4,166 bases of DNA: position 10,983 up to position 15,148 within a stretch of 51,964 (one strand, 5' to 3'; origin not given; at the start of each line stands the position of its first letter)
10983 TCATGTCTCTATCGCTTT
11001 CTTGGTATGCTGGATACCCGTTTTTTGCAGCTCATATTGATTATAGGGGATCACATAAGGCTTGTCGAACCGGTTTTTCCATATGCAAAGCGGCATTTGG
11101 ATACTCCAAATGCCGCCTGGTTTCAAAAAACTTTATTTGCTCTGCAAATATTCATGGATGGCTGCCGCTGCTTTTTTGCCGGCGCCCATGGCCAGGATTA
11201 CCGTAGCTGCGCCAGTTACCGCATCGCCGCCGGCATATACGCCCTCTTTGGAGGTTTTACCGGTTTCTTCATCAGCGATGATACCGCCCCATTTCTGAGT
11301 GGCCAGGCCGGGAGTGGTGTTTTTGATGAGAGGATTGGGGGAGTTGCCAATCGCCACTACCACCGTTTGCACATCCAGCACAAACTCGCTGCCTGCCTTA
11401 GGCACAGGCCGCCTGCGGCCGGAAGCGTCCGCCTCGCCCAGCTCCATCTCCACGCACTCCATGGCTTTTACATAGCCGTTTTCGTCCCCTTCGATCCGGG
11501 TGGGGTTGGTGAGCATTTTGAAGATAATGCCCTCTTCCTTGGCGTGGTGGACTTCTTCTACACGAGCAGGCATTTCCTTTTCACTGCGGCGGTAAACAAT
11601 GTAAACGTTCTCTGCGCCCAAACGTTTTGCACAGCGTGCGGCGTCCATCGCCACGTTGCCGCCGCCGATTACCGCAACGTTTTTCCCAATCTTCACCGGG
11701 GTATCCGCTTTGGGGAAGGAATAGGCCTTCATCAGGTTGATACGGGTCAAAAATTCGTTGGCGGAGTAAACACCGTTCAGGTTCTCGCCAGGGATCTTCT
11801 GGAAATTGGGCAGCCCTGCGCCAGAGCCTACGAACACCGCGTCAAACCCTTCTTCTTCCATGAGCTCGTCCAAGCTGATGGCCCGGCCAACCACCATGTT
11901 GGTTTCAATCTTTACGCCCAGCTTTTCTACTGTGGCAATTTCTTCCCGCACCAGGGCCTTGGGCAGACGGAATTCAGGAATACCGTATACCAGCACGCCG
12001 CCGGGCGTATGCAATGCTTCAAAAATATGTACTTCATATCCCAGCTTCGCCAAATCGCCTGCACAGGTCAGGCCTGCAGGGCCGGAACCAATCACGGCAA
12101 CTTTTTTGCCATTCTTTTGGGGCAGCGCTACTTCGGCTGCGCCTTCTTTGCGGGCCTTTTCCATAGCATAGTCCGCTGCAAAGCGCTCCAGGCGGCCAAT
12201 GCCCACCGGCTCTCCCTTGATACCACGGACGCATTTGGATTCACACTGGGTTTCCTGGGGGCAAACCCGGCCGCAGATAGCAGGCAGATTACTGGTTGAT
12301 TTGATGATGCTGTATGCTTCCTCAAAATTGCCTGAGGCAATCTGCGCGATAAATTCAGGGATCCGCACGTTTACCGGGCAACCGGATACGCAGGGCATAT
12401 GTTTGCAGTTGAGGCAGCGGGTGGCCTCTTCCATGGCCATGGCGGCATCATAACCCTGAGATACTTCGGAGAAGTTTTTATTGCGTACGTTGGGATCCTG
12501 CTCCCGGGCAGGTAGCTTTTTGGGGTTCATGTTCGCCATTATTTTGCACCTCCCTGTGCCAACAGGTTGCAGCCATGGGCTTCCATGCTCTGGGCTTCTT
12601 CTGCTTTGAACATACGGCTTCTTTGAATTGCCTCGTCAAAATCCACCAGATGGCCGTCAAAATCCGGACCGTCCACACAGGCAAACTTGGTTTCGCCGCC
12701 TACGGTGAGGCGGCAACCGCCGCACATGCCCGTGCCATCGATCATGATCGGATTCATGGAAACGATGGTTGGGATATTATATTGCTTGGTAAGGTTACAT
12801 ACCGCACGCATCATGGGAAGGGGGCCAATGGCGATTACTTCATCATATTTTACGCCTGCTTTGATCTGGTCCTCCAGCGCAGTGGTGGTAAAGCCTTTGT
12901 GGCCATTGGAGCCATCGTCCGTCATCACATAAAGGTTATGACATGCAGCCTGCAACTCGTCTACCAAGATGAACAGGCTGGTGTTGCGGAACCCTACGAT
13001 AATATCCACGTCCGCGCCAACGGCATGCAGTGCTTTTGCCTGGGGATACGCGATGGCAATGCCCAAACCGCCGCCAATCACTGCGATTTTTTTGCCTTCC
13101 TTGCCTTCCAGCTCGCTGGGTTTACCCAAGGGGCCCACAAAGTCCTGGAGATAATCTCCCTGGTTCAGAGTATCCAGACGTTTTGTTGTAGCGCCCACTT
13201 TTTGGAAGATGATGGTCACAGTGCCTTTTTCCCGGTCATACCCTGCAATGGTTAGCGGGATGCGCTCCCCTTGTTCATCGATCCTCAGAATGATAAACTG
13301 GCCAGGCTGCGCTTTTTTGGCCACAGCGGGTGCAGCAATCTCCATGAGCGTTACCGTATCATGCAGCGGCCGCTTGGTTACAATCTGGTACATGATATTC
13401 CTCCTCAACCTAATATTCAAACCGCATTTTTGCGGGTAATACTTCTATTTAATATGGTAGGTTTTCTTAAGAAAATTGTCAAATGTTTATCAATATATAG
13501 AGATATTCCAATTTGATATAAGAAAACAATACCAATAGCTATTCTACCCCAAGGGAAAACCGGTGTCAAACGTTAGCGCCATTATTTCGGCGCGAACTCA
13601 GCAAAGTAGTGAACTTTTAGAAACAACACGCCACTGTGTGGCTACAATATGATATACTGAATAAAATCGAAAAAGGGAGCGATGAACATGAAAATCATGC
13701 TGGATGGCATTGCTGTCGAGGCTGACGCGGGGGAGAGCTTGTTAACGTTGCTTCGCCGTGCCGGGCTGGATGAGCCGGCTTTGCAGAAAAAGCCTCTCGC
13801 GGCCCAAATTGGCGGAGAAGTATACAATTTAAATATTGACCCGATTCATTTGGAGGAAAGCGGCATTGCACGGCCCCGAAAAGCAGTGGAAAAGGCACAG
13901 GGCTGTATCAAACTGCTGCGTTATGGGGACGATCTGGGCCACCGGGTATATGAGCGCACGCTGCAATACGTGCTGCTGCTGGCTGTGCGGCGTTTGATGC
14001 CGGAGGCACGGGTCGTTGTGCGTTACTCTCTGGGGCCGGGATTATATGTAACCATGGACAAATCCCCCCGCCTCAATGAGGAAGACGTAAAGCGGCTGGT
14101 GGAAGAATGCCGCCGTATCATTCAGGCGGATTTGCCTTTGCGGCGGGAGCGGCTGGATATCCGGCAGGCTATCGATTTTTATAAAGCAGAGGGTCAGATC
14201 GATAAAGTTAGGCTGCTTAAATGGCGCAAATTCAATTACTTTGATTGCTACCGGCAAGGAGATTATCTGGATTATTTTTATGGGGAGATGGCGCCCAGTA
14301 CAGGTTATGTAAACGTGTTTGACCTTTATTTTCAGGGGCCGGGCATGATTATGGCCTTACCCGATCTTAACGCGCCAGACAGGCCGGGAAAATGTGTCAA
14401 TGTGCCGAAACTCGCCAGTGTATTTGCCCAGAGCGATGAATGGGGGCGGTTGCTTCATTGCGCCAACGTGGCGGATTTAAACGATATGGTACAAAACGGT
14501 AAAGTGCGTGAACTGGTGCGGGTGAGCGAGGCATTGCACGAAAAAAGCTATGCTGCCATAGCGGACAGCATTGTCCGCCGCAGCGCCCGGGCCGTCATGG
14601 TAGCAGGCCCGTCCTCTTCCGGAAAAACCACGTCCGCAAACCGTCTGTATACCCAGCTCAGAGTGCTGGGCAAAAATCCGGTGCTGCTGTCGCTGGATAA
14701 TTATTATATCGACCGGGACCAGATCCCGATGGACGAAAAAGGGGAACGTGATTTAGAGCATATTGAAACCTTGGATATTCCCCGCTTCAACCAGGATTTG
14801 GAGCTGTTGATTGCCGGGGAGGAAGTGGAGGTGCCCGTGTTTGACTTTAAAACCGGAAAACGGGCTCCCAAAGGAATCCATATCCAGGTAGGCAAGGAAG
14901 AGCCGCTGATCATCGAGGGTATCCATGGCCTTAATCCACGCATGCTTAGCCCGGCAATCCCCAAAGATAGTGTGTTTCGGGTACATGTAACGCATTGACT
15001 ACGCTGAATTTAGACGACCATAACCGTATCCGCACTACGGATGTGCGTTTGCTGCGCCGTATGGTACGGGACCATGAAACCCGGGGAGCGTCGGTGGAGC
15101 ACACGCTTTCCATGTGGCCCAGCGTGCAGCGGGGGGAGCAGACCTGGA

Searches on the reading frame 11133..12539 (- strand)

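Call 61: search_protein_families(library=pfam, proteins=[window:11133-12539:-], max_evalue=0.00001)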
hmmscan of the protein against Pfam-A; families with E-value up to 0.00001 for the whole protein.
window:11133-12539:- (468 aa): 7 families
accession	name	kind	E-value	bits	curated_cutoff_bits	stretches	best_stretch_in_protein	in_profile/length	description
PF14691.11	Fer4_20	-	2.1e-44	150.3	25.8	1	19-128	1-111/113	Dihydroprymidine dehydrogenase domain II, 4Fe-4S cluster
PF07992.20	Pyr_redox_2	-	2.7e-35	122.6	26.1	1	145-454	1-291/291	Pyridine nucleotide-disulphide oxidoreductase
PF00070.33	Pyr_redox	-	2.1e-14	54.2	22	1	287-360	1-77/82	Pyridine nucleotide-disulphide oxidoreductase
PF13738.12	Pyr_redox_3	-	1.6e-09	37.9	30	0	272-438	152-305/305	Pyridine nucleotide-disulphide oxidoreductase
PF13450.12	NAD_binding_8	-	3.7e-07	30.8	21.9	1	149-181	1-33/68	NAD(P)-binding Rossmann-like domain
PF01262.27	AlaDh_PNT_C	-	4.7e-06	26.6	23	0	282-321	26-63/214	Alanine dehydrogenase/PNT, C-terminal domain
PF12831.13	FAD_oxidored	-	8.8e-06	25.7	27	0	147-186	2-41/416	FAD dependent oxidoreductase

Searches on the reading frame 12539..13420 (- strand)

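Call 61: search_protein_families(library=pfam, proteins=[window:12539-13420:-], max_evalue=0.00001)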
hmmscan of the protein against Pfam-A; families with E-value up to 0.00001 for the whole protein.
window:12539-13420:- (293 aa): 1 family
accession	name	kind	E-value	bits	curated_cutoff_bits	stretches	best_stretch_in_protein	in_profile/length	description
PF10418.14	DHODB_Fe-S_bind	-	1.8e-12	47.2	23.9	1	223-259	1-40/41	Iron-sulfur cluster binding domain of dihydroorotate dehydrogenase B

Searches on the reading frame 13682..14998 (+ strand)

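Call 61: search_protein_families(library=pfam, proteins=[window:13682-14998:+], max_evalue=0.00001)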
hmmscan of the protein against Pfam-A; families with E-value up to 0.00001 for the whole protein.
window:13682-14998:+ (438 aa): 1 family
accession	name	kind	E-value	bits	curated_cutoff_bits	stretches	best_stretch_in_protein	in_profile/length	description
PF00485.24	PRK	-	2.4e-07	31.2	22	1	306-417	3-120/196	Phosphoribulokinase / Uridine kinase family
